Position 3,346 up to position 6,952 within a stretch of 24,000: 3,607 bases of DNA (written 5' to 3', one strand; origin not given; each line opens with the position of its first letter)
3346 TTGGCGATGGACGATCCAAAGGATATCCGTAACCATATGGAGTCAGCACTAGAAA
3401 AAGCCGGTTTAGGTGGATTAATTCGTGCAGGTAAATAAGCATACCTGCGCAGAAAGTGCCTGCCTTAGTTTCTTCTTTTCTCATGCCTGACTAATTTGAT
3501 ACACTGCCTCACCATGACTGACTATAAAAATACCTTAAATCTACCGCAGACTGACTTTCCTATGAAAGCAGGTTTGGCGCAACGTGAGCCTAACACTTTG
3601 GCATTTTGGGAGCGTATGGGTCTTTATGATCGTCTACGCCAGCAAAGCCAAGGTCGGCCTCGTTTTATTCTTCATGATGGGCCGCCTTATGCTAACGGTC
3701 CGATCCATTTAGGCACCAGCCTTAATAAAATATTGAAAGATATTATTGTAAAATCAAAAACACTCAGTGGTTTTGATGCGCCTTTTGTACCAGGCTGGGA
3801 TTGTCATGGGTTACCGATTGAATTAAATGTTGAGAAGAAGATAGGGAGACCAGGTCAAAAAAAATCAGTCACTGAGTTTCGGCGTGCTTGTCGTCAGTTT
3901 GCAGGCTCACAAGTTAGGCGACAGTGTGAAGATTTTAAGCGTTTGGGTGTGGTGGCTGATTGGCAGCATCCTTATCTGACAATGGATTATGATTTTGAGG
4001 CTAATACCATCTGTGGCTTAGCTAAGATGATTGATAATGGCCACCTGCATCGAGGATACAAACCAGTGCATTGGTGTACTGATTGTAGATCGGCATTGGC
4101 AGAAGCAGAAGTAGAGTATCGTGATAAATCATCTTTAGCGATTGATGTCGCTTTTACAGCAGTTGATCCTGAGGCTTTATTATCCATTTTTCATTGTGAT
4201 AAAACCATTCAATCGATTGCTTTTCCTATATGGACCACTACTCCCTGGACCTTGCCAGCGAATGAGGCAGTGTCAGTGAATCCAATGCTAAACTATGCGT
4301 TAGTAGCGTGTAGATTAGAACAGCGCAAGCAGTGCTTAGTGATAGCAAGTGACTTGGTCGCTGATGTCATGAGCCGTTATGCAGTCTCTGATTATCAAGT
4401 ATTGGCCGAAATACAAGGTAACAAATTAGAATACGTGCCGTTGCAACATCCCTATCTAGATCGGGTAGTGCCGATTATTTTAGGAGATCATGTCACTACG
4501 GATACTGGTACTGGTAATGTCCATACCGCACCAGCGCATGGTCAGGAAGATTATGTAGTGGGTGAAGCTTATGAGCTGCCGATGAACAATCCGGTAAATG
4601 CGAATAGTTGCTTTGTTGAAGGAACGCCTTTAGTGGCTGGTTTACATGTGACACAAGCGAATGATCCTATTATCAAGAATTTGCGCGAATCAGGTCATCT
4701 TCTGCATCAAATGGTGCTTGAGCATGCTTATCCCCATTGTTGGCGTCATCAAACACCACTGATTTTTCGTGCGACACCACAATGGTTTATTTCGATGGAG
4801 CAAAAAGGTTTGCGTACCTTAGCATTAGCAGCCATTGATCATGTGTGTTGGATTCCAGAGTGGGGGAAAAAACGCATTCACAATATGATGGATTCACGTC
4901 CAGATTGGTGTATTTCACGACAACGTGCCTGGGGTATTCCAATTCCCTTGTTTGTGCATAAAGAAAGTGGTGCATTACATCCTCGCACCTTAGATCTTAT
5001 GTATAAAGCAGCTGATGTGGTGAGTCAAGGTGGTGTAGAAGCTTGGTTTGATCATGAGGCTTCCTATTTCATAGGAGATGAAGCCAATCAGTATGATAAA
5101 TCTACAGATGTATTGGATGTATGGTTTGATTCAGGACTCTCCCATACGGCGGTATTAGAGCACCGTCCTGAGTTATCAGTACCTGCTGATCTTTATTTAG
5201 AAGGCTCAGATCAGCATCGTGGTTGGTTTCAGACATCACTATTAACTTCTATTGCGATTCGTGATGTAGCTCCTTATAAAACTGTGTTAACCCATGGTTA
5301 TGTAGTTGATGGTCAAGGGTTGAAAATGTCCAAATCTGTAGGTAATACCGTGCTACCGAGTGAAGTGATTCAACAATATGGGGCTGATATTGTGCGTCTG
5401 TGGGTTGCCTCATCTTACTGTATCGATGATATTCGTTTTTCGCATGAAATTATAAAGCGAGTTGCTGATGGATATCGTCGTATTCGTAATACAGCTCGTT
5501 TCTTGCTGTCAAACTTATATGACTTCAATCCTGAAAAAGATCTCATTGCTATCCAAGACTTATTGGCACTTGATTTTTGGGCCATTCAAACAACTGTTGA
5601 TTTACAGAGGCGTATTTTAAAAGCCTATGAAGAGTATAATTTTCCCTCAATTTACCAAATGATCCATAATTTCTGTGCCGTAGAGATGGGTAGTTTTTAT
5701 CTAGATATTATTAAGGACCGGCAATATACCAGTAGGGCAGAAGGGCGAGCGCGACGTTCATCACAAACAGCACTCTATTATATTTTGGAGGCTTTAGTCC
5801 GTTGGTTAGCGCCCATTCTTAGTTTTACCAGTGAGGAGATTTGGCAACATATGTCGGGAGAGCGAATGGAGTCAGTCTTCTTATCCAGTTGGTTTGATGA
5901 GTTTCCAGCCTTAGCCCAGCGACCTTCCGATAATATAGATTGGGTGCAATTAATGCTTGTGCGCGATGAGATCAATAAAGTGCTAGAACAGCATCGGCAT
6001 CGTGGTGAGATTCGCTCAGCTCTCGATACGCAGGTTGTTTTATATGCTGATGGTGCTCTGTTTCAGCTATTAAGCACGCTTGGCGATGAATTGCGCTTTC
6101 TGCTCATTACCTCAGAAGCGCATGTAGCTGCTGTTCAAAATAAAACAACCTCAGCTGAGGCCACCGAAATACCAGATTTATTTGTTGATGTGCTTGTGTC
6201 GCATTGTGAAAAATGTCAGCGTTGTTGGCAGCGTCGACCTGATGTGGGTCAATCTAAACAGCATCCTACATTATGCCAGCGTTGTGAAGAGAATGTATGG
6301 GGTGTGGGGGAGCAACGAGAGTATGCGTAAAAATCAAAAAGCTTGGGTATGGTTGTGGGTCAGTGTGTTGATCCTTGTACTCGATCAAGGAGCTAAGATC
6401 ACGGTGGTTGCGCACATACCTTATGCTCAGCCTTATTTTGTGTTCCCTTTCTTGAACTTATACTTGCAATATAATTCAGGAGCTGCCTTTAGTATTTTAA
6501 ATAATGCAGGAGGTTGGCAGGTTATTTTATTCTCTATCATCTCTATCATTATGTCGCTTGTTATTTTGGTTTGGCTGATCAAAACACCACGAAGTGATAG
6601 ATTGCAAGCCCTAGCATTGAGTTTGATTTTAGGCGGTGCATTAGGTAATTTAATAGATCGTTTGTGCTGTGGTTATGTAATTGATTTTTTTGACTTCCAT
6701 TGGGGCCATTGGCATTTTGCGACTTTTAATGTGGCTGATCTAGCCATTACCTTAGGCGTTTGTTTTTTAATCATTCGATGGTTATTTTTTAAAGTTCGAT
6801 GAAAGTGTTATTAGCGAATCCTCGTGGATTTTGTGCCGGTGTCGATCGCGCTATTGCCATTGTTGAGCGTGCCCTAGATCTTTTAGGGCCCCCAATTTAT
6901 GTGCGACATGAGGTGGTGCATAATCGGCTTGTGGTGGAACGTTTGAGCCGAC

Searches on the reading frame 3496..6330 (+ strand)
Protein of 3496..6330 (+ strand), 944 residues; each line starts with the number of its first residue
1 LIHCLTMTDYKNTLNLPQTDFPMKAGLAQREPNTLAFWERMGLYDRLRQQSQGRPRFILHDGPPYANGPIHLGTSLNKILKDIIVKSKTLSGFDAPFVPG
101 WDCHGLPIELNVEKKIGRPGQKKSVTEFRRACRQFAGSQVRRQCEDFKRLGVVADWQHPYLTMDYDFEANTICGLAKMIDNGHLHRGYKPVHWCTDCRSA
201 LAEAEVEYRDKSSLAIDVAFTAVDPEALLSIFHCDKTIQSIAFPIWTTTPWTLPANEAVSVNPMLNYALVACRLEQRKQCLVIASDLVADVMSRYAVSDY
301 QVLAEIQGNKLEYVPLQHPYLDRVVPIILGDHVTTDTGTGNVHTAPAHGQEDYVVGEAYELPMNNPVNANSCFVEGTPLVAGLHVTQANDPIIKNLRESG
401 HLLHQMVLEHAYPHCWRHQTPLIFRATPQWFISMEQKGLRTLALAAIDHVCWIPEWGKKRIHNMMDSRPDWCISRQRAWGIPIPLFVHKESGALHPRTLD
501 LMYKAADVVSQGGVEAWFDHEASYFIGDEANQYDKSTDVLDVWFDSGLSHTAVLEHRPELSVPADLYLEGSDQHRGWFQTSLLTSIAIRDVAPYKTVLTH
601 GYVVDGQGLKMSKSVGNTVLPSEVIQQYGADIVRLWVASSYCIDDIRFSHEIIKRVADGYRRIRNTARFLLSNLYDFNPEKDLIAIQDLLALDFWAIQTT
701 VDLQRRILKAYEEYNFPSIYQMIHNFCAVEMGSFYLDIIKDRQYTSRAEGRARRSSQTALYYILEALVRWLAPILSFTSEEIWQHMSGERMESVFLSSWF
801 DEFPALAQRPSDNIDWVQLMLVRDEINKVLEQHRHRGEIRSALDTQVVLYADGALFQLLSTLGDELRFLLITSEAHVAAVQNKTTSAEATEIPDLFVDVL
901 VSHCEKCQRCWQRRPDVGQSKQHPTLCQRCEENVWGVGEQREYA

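Call 21: search_protein_families(library=pfam, proteins=[window:3496-6330:+], max_evalue=0.001)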
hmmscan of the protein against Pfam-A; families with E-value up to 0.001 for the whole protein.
window:3496-6330:+ (944 aa): 7 families
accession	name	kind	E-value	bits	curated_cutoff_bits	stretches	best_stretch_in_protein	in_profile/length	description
PF00133.28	tRNA-synt_1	-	4.2e-142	474.2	22.7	1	35-649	3-414/414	tRNA synthetases class I (I, L, M and V)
PF08264.19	Anticodon_1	-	1.4e-27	96.8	25.1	1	693-848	1-147/148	Anticodon-binding domain of tRNA ligase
PF09334.17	tRNA-synt_1g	-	1.6e-20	73.7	20.1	2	64-120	8-64/391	tRNA synthetases class I (M)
PF06827.20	zf-FPG_IleRS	-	3.7e-07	30.3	21.3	1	905-932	2-29/30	Zinc finger found in FPG and IleRS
PF13603.12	tRNA-synt_1_2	-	1.3e-05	25.3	25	1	315-368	88-141/185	Leucyl-tRNA synthetase, editing domain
PF01406.26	tRNA-synt_1e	-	1.3e-05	25.2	27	1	580-656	224-299/301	tRNA synthetases class I (C) catalytic domain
PF01921.24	tRNA-synt_1f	-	0.00046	19.6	27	0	601-667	273-339/360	tRNA synthetases class I (K)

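Call 53: find_related_loci(query=window:3496-6330:+, collection=genome_contigs, flank=10000)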
Query window:3496-6330:+ (944 aa) in genome_contigs; peptide patterns used: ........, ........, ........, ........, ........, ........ (x = any residue, [..] = any of these).
599 stretches matched a pattern (row limit reached: there are more); 592 encode a relative of the query (tblastn E <= 1e-3); the best 80 are kept; 80 distinct loci.
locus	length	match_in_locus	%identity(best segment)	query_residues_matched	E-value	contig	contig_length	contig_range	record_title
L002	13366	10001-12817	59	5-944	0e+0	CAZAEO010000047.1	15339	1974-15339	MAG TPA_asm: uncultured Coxiellaceae bacterium isolate SRP011637_co1_137 genome assembly, contig: NODE_1270_length_15339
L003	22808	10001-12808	58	7-944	0e+0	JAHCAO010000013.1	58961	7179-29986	MAG: Gammaproteobacteria bacterium isolate ACE_PRO69 PRO69_13, whole genome shotgun sequence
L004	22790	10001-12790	60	5-944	0e+0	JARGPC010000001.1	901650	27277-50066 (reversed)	MAG: Coxiellaceae bacterium isolate bin_ma_oilr2.010 NODE_2_length_901650_cov_31.252139, whole genome shotgun sequence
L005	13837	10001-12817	57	6-944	0e+0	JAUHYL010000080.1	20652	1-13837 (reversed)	MAG: Gammaproteobacteria bacterium isolate 3_bin.63 NODE_3184_length_20652_cov_1.590158, whole genome shotgun sequence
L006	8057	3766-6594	57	6-944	0e+0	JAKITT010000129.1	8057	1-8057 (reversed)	MAG: Candidatus Polarisedimenticolaceae bacterium isolate D96SM.bin.49 NODE_6044_length_8057_cov_4.734048, whole genome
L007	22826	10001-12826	57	7-944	0e+0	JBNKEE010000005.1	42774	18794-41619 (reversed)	MAG: Sedimenticolaceae bacterium isolate F1.bin.2.orig k141_245839, whole genome shotgun sequence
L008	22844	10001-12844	58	7-944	0e+0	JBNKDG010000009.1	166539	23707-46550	MAG: Thiohalomonadaceae bacterium isolate F1.bin.6.strict NODE_9_length_166539_cov_14.259651, whole genome shotgun seque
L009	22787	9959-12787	57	7-944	0e+0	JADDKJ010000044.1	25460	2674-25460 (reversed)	MAG: Gammaproteobacteria bacterium isolate bin1 46, whole genome shotgun sequence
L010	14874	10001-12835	57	6-944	0e+0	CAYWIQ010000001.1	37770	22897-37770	MAG TPA_asm: uncultured Chromatiaceae bacterium isolate binchicken_co224_249 genome assembly, contig: NODE_853_length_37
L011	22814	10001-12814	56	6-944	0e+0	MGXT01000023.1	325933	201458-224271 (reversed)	MAG: Gammaproteobacteria bacterium RIFCSPHIGHO2_12_FULL_35_23 rifcsphigho2_12_scaffold_8, whole genome shotgun sequence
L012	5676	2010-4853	57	7-944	0e+0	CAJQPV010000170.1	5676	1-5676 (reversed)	MAG: uncultured Gammaproteobacteria bacterium isolate 3_20180412_Bin_MAXBIN_015_sub_1_1 genome assembly, contig: c_00000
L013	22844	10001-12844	57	7-944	0e+0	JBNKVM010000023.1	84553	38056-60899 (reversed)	MAG: Thiohalomonadaceae bacterium isolate A1A2.bin.19.orig k141_511880, whole genome shotgun sequence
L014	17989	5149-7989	57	2-944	0e+0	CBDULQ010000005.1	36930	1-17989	MAG TPA_asm: uncultured Gammaproteobacteria bacterium isolate SRR18550247_metabat2_13 genome assembly, contig: ERZ250748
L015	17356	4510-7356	57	6-944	0e+0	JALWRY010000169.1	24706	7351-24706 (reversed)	MAG: Thiohalobacter sp. isolate M2_metabat2_scaf2bin.039 M2_NODE_1803_length_24706_cov_3.284999, whole genome shotgun se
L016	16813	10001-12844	57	7-944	0e+0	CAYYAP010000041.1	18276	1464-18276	MAG TPA_asm: uncultured Thiohalobacter sp. isolate binchicken_co253_150 genome assembly, contig: NODE_1748_length_18276_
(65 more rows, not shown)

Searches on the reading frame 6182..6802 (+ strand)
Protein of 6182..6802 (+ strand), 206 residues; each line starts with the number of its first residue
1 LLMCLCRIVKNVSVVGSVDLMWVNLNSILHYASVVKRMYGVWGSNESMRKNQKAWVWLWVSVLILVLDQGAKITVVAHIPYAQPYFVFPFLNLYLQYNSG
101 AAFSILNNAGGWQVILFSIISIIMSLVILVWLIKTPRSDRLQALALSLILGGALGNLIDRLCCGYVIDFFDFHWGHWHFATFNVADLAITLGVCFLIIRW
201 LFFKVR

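Call 71: search_protein_families(library=pfam, proteins=[window:6182-6802:+], max_evalue=0.01)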
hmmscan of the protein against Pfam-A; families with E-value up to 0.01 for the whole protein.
window:6182-6802:+ (206 aa): 1 family
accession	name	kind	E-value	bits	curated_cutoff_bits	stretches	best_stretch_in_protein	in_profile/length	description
PF01252.23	Peptidase_A8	-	4.9e-41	140.7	25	1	61-202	2-142/142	Signal peptidase (SPase) II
